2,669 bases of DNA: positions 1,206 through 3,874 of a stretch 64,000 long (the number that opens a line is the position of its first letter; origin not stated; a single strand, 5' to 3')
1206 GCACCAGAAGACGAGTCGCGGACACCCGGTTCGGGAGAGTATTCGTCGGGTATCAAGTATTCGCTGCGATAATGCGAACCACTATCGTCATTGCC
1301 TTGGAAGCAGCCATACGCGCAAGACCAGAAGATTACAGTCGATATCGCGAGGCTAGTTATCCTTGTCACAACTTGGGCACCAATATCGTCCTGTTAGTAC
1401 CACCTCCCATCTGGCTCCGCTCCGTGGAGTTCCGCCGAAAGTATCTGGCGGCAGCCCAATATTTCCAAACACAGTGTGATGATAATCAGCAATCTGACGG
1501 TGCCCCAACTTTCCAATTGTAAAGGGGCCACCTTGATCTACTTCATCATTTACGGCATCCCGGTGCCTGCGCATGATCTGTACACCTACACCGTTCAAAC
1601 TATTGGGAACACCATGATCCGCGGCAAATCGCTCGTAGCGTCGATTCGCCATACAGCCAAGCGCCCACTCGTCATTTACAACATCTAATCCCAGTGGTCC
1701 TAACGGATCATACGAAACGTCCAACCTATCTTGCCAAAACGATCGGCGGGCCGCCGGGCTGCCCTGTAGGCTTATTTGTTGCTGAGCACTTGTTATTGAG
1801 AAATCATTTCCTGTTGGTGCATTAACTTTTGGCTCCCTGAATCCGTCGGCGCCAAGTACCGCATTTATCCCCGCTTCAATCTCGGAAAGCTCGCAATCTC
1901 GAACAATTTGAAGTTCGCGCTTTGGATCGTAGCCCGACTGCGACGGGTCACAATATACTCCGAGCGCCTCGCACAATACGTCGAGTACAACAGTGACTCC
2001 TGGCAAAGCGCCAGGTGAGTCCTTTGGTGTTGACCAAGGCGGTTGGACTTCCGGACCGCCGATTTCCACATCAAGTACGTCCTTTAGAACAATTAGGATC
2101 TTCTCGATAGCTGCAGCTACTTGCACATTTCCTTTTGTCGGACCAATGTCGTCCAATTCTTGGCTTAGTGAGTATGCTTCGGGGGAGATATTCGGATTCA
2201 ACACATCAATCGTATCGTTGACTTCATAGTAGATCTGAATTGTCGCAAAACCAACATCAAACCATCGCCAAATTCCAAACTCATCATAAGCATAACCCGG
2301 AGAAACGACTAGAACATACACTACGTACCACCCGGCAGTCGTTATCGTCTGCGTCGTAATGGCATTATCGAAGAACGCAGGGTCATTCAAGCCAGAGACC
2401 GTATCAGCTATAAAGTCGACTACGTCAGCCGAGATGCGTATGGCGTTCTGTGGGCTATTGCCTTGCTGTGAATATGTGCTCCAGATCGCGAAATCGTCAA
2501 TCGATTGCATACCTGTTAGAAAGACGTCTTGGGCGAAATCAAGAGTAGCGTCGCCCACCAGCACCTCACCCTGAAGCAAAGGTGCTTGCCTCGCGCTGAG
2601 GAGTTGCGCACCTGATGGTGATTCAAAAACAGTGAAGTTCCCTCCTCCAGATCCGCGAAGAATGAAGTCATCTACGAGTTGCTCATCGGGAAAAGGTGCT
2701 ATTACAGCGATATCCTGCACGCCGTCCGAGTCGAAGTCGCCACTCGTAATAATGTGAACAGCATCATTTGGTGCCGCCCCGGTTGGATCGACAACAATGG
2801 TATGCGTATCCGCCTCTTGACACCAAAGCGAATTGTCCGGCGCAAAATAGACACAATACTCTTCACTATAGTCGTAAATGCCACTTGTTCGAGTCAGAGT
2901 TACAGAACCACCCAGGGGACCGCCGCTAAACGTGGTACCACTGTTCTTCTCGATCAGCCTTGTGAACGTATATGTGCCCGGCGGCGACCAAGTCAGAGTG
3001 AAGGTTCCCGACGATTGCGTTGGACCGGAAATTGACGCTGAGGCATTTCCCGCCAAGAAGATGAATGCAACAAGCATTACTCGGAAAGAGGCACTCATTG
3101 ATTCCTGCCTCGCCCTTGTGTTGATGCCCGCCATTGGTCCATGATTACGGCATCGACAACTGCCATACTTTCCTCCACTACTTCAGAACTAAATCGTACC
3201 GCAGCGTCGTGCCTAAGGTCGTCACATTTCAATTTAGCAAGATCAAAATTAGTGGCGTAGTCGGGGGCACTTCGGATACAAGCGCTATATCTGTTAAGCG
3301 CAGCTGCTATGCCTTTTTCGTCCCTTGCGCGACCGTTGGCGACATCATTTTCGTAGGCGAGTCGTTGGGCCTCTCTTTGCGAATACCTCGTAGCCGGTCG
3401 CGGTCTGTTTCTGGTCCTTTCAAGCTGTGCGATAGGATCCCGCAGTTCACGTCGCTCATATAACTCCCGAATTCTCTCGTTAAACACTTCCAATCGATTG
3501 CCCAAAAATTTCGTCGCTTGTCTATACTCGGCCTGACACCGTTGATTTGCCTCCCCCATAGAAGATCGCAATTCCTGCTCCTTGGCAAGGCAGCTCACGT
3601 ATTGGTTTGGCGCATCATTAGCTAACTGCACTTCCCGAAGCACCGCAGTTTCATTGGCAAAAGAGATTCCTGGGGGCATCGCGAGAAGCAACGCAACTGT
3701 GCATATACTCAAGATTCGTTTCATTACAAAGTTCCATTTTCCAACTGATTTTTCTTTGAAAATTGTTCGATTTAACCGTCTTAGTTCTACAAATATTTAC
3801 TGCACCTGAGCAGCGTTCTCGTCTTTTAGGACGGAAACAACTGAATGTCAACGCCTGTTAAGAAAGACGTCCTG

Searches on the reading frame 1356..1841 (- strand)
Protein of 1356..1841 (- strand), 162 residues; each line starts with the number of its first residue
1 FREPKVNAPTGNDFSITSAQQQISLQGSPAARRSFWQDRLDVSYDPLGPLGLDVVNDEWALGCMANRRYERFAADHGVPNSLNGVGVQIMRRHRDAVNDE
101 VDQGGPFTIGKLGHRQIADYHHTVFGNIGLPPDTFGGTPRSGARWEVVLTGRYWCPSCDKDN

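Call 34: search_solved_structures(query=A2, max_evalue=10, show_alignments=3)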
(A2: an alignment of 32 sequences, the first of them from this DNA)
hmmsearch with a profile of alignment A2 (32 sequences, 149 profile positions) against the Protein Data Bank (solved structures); distinct sequences matched with E-value up to 10: 4.
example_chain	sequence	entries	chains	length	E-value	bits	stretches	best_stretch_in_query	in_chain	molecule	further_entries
8pjt_A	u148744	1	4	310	0.0084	19.2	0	71-102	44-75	SAKe6DEref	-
8pju_A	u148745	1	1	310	0.012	18.7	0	71-108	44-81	SAKe6DEtal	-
9p3h_A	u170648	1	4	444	0.013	18.6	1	18-70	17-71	Conserved hyopthetical protein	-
8gel_A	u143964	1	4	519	5.3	10.1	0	26-95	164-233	sC4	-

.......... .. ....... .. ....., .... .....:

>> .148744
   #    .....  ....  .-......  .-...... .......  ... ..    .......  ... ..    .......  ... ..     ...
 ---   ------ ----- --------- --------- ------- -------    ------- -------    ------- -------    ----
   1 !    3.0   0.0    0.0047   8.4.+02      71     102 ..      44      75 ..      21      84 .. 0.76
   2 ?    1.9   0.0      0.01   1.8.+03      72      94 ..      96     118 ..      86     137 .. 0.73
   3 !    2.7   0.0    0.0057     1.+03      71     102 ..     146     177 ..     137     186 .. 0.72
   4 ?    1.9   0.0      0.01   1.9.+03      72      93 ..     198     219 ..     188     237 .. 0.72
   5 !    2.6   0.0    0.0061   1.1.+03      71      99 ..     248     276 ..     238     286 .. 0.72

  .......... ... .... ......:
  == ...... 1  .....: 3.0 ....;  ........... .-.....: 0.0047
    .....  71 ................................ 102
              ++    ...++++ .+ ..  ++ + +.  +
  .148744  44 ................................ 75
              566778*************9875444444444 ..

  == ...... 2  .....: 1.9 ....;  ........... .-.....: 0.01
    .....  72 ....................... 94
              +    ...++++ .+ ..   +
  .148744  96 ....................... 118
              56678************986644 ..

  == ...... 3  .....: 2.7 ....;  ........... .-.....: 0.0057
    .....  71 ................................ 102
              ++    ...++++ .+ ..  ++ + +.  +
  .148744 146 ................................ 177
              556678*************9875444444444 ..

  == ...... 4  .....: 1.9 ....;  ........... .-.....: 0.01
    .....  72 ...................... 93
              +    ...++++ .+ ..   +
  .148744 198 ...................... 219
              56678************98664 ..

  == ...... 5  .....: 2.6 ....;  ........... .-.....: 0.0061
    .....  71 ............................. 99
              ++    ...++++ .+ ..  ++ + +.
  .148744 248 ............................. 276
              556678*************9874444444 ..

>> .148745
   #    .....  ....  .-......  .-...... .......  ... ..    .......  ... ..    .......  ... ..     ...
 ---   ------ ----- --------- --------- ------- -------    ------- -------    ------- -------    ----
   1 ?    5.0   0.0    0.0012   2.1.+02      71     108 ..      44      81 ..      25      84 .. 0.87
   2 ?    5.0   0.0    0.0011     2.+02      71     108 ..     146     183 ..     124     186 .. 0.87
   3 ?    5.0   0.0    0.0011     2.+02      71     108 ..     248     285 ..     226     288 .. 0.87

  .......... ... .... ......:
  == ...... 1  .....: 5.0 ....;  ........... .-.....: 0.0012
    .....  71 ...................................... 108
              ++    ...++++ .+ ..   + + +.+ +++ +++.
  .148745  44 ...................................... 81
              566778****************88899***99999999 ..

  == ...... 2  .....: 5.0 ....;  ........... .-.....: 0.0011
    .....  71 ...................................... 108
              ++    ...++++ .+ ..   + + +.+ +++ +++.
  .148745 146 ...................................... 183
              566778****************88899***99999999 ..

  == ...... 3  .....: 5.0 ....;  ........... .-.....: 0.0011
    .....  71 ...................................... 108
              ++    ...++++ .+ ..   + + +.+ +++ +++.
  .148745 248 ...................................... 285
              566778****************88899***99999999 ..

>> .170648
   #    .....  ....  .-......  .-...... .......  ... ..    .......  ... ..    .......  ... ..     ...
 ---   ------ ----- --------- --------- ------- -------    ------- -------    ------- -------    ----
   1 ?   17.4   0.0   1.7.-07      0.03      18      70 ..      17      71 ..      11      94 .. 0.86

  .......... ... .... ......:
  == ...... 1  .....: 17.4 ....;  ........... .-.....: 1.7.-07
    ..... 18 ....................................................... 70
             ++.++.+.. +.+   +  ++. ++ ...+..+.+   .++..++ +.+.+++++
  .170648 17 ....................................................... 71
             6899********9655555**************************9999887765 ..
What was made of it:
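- Tried and rejected: CT profile: only a weak 9p3h_A hit (call 34).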

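Call 35: search_protein_families(library=pfam, alignment_id=A2, max_evalue=1)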
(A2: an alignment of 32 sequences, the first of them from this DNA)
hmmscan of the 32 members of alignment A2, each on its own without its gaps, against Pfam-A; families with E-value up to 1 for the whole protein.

A. member 1, seq(162 aa): 0 families

B. families by the number of members that match (of 32 scanned): 9 families
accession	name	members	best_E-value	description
PF10052.14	DUF2288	1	0.019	Protein of unknown function (DUF2288)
PF23165.1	zf-C2H2_FBX41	1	0.024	F-box only protein 41 C2H2 zinc finger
PF23883.1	DUF7236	1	0.031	Family of unknown function (DUF7236)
PF24130.1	DUF7397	1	0.057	Family of unknown function (DUF7397)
PF10414.14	CysG_dimeriser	1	0.11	Sirohaem synthase dimerisation region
PF08847.16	Crr6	1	0.12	Chlororespiratory reduction 6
PF19855.4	DUF6330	1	0.15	Family of unknown function (DUF6330)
PF20008.5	DUF6429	1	0.18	Domain of unknown function (DUF6429)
PF17582.7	UL20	1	0.23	Cytomegalovirus UL20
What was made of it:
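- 1356..1820 (-): B residues 427-581: C-terminal toxin domain. It is all-alpha with 7 helices. Motifs: FWxxR…DP, MxxH, DYHHxVF, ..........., WCPSCD at the very end. Arg458, His512, His540 and Gly556 are invariant. No Pfam or PDB sequence match (calls 34, 35).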

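Call 45: find_related_loci(query=A3, collection=metagenome_contigs, flank=5000)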
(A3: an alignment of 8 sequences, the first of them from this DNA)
Query A3 (162 aa) in metagenome_contigs; peptide patterns used: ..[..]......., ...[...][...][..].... (x = any residue, [..] = any of these).
126 stretches matched a pattern; 65 encode a relative of the query (tblastn E <= 1e-3); 65 distinct loci.
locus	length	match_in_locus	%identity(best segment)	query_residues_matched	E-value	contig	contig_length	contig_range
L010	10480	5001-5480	55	2-162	2e-57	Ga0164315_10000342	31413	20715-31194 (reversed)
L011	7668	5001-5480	55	2-162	2e-57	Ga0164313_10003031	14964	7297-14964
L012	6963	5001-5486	56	1-162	4e-56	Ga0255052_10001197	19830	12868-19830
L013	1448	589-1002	39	14-160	1e-25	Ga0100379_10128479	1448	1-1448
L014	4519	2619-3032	41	14-160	4e-25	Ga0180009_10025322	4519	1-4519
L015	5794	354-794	39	12-159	2e-22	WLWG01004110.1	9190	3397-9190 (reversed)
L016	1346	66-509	38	13-161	9e-21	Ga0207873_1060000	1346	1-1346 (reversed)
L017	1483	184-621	36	13-159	1e-19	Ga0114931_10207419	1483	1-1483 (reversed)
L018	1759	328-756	34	12-159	3e-17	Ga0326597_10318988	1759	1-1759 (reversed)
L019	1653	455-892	35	13-159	3e-17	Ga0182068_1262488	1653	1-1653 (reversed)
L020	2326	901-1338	34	17-160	1e-15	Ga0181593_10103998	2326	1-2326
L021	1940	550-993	35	12-160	2e-15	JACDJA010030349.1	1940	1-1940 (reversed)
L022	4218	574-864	41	64-159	2e-14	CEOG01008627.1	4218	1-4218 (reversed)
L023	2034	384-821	32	14-160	4e-14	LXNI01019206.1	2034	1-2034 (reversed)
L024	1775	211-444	40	78-159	6e-14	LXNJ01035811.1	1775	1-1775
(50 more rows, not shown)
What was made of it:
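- Tried and rejected: It was repeated with 8 closer sequences (call 45).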

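Call 48: predict_structure(alignment_id=A2)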
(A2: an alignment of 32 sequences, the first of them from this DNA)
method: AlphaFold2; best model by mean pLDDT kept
length: 162 residues; sequences in the alignment: 32
mean_pLDDT: 92.1   pTM: 0.87
mean pLDDT of the five models: 92.1, 91.9, 90.8, 90.7, 90.4
residues with pLDDT >= 90: 135; 70-90: 14; 50-70: 9; < 50: 4
segments of 3 or more residues with pLDDT < 50: none
pLDDT, mean of each block of 10 residues (from residue 1): 50 92 97 98 96 95 97 96 97 96 84 96 98 98 97 92 57
secondary structure, 60 per line:
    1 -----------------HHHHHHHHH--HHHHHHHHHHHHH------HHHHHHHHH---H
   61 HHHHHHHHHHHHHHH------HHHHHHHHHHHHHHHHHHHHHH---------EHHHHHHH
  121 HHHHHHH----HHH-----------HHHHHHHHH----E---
elements in order: H18-26 H29-41 H48-56 H60-75 H82-103 H114-127 H146-154
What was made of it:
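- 1356..1820 (-): AF2 pLDDT 92.1, pTM 0.87 (call 48).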

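Call 52: fold_search(model_id=the predicted structure, library=pdb)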
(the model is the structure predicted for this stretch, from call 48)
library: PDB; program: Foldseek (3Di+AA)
matches with E <= 10: 69; with E <= 0.001: 0
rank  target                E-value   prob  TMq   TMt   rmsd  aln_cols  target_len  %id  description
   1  7sqc_2M               1.6e+00  0.10  0.23  0.17   9.4       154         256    8  Ciliary C1 central pair apparatus isolated from Chlamydomonas reinhardtii (released 2022-04-13)
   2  7sqc_2L               1.8e+00  0.10  0.22  0.16   9.7       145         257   10  Ciliary C1 central pair apparatus isolated from Chlamydomonas reinhardtii (released 2022-04-13)
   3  4rfl_A                2.5e+00  0.08  0.25  0.16  11.5       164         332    9  Crystal structure of G1PDH with NADPH from Methanocaldococcus jannaschii (released 2015-07-22)
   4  7sqc_2K               2.7e+00  0.08  0.22  0.17   9.5       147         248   10  Ciliary C1 central pair apparatus isolated from Chlamydomonas reinhardtii (released 2022-04-13)
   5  3umg_C                2.8e+00  0.44  0.34  0.24   4.5        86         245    9  Crystal Structure of the Defluorinating L-2-Haloacid Dehalogenase Rha0230 (released 2012-11-14)
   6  9h8c_B                2.8e+00  0.07  0.20  0.13  14.7       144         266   12  Human CDK8/Cyclin-C complex with inhibitor 2-9 (released 2025-01-22)
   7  5xqx_B                2.8e+00  0.06  0.20  0.13  15.0       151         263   13  Human CDK8-CYCC in complex with compound 4: N-methyl-4-(4-pyridyl)-1H-pyrrole-2-carboxamide (released 2017-08-09)
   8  3umg_D                3.1e+00  0.44  0.34  0.24   4.5        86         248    9  Crystal Structure of the Defluorinating L-2-Haloacid Dehalogenase Rha0230 (released 2012-11-14)
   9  4rfl_C                3.3e+00  0.07  0.25  0.16  11.5       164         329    9  Crystal structure of G1PDH with NADPH from Methanocaldococcus jannaschii (released 2015-07-22)
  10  3umg_E                3.4e+00  0.38  0.34  0.24   4.9        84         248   12  Crystal Structure of the Defluorinating L-2-Haloacid Dehalogenase Rha0230 (released 2012-11-14)
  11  3umg_H                3.8e+00  0.33  0.34  0.24   5.0        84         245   12  Crystal Structure of the Defluorinating L-2-Haloacid Dehalogenase Rha0230 (released 2012-11-14)
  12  3f4m                  3.8e+00  0.08  0.25  0.26  10.6       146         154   12  Crystal structure of TIPE2 (released 2009-03-17)
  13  5xay_C                4.0e+00  0.08  0.28  0.22  12.8       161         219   12  Crystal structure of full length tylp, a tetr regulator from streptomyces fradiae (released 2017-08-02)
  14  7qls_BBB              4.0e+00  0.02  0.16  0.10  12.3       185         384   12  CRYSTAL STRUCTURE OF E.coli ALCOHOL DEHYDROGENASE - FucO MUTANT N151G, L259V COMPLEXED WITH FE, NADH, AND DIMETHOXYP (released 2022-12-28)
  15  7sqc_3O               4.2e+00  0.06  0.24  0.18  10.1       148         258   11  Ciliary C1 central pair apparatus isolated from Chlamydomonas reinhardtii (released 2022-04-13)
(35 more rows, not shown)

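Call 64: fold_search(model_id=the predicted structure, library=viral)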
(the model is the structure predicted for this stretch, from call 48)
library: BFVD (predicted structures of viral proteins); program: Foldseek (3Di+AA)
matches with E <= 10: 48; with E <= 0.001: 0
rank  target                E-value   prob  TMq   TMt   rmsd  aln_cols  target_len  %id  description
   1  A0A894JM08            9.4e-01  0.15  0.26  0.15  16.8       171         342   12  (no name in the UniProt tables at hand)
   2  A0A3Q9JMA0            1.2e+00  0.09  0.21  0.18  13.1       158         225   11  (no name in the UniProt tables at hand)
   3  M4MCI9                2.1e+00  0.07  0.23  0.21  14.3       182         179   14  (no name in the UniProt tables at hand)
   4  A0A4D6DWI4            2.2e+00  0.06  0.19  0.13  14.6       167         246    8  Uncharacterized protein [Edwardsiella phage pEt-SU]
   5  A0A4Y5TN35            2.7e+00  0.06  0.23  0.24  12.9       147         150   13  (no name in the UniProt tables at hand)
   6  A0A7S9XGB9            2.7e+00  0.04  0.19  0.12  11.9       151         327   15  Uncharacterized protein [Virus NIOZ-UU157]
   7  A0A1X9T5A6            2.9e+00  0.04  0.21  0.14  10.8       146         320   13  Uncharacterized protein [Ranid herpesvirus 3]
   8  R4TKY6                4.1e+00  0.04  0.20  0.06  15.7       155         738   14  Uncharacterized protein [Halogranum tailed virus 1]
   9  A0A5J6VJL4            4.1e+00  0.03  0.19  0.13  14.1       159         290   11  Uncharacterized protein [Megaviridae environmental sample]
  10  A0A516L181            4.5e+00  0.08  0.26  0.09  11.5       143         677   12  (no name in the UniProt tables at hand)
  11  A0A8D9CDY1            4.5e+00  0.07  0.26  0.10  11.9       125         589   11  Uncharacterized protein [uncultured marine phage]
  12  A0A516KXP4            4.5e+00  0.06  0.28  0.08  15.2       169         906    9  (no name in the UniProt tables at hand)
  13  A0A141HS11            4.5e+00  0.06  0.24  0.23  14.8       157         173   11  (no name in the UniProt tables at hand)
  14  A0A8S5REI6            5.2e+00  0.03  0.22  0.20  16.3       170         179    9  Tail tape measure protein [virus sp. ctkyY8]
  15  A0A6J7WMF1            5.5e+00  0.05  0.25  0.17  11.8       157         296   13  Uncharacterized protein [uncultured Caudovirales phage]
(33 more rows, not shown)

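Call 72: search_protein_families(library=pfam, proteins=[L010:25-603:+, L010:600-1733:+, L010:1998-2696:+, L010:6766-8643:-, L010:8609-9682:-, L010:9639-10478:-], max_evalue=0.001)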
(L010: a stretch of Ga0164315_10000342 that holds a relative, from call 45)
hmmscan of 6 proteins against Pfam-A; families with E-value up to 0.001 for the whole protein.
L010:25-603:+ (192 aa): 1 family
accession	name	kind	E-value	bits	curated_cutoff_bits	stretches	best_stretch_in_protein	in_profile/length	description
PF05713.17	MobC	-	3.2e-06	27.9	23.2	1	129-156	2-28/45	Bacterial mobilisation protein (MobC)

L010:600-1733:+ (377 aa): 1 family
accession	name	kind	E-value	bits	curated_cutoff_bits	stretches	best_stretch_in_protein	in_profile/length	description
PF03432.20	Relaxase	-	1.3e-14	55.1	24.6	1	96-190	34-131/132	MobA/VirD2-like, nuclease domain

L010:1998-2696:+ (232 aa): 1 family
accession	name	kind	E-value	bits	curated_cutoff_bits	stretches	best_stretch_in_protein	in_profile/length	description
PF00565.23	SNase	-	4.9e-21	75.6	21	1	60-153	1-105/107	Staphylococcal nuclease homologue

L010:6766-8643:- (625 aa): 3 families
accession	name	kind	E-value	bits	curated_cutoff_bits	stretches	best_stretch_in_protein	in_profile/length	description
PF02534.20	T4SS-DNA_transf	-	2e-112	376.9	20.1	1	101-539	1-459/468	Type IV secretory system Conjugative DNA transfer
PF12696.13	TraG-D_C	-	3.6e-26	92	22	1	388-505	2-126/126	TraM recognition site of TraD and TraG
PF10412.15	TrwB_AAD_bind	-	1.2e-20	74.3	20.5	1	215-510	87-373/387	Type IV secretion-system coupling protein DNA-binding domain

L010:8609-9682:- (357 aa): 1 family
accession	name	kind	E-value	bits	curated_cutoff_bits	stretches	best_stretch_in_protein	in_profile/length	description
PF00437.27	T2SSE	-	4.4e-36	124.8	24.9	1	38-338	6-279/370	Type II/IV secretion system protein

L010:9639-10478:- (279 aa): 1 family
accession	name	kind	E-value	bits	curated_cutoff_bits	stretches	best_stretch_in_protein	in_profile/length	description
PF03743.19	TrbI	-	1.6e-56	191.6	35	1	96-273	1-188/188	Bacterial conjugation TrbI-like protein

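Call 79: search_protein_families(library=ncbifam, alignment_id=A2, max_evalue=0.1)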
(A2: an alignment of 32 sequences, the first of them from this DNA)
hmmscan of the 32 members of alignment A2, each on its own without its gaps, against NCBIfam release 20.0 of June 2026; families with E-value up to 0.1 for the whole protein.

A. member 1, seq(162 aa): 0 families

B. families by the number of members that match (of 32 scanned): 4 families
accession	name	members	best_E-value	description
NF050128.1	T4SSEfctorSmlt3024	3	4.7e-07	Smlt3024 family type IV secretion system effector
TIGR00723.1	ttdB_fumA_fumB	1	0.055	FumA C-terminus/TtdB family hydratase beta subunit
NF011921.0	PRK15392.1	1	0.091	class I fumarate hydratase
TIGR01547.1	phage_term_2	1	0.093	PBSX family phage terminase large subunit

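Call 86: search_protein_families(library=ncbifam, proteins=[window:1356-1841:-], max_evalue=1)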
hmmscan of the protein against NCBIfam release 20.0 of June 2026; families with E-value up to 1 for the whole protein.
seq(162 aa): 0 families

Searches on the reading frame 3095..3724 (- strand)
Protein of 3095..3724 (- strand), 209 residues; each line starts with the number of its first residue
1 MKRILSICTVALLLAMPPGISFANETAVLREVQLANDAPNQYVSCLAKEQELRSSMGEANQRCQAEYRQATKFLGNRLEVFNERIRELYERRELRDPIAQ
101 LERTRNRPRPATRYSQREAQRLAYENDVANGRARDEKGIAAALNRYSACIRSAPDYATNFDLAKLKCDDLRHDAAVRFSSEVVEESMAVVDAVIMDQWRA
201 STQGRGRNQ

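Call 4: search_protein_families(library=pfam, proteins=[window:3095-3724:-], max_evalue=0.1)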
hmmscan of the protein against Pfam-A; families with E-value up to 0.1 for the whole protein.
window:3095-3724:- (209 aa): 1 family
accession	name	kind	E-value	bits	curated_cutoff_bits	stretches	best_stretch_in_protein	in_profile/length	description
PF05811.18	DUF842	-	0.056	13.6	25.1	0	43-86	33-76/131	Eukaryotic protein of unknown function (DUF842)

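Call 6: search_protein_families(library=ncbifam, proteins=[window:3095-3724:-], max_evalue=0.1)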
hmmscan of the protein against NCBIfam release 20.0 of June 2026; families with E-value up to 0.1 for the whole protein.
window:3095-3724:- (209 aa): 0 families

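Call 7: search_protein_families(library=padloc, proteins=[window:3095-3724:-], max_evalue=1)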
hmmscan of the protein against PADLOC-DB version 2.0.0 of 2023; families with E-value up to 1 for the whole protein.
window:3095-3724:- (209 aa): 0 families
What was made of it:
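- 3095..3724 (-): Gene A: 209-aa exported helical accessory protein. It has a type I signal peptide (…ISFA|NE) and two C-x17-C helical-hairpin modules. No Pfam, NCBIfam or PADLOC match (calls 4, 6, 7).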

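Call 22: find_homologous_proteins(query=window:3095-3724:-, max_evalue=0.001)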
Query window:3095-3724:- (209 aa): 1 proteins with E <= 0.001 among 669 candidates.
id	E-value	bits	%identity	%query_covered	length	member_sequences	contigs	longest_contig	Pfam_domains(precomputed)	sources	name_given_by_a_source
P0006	2.6e-130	450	100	100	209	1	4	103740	-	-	-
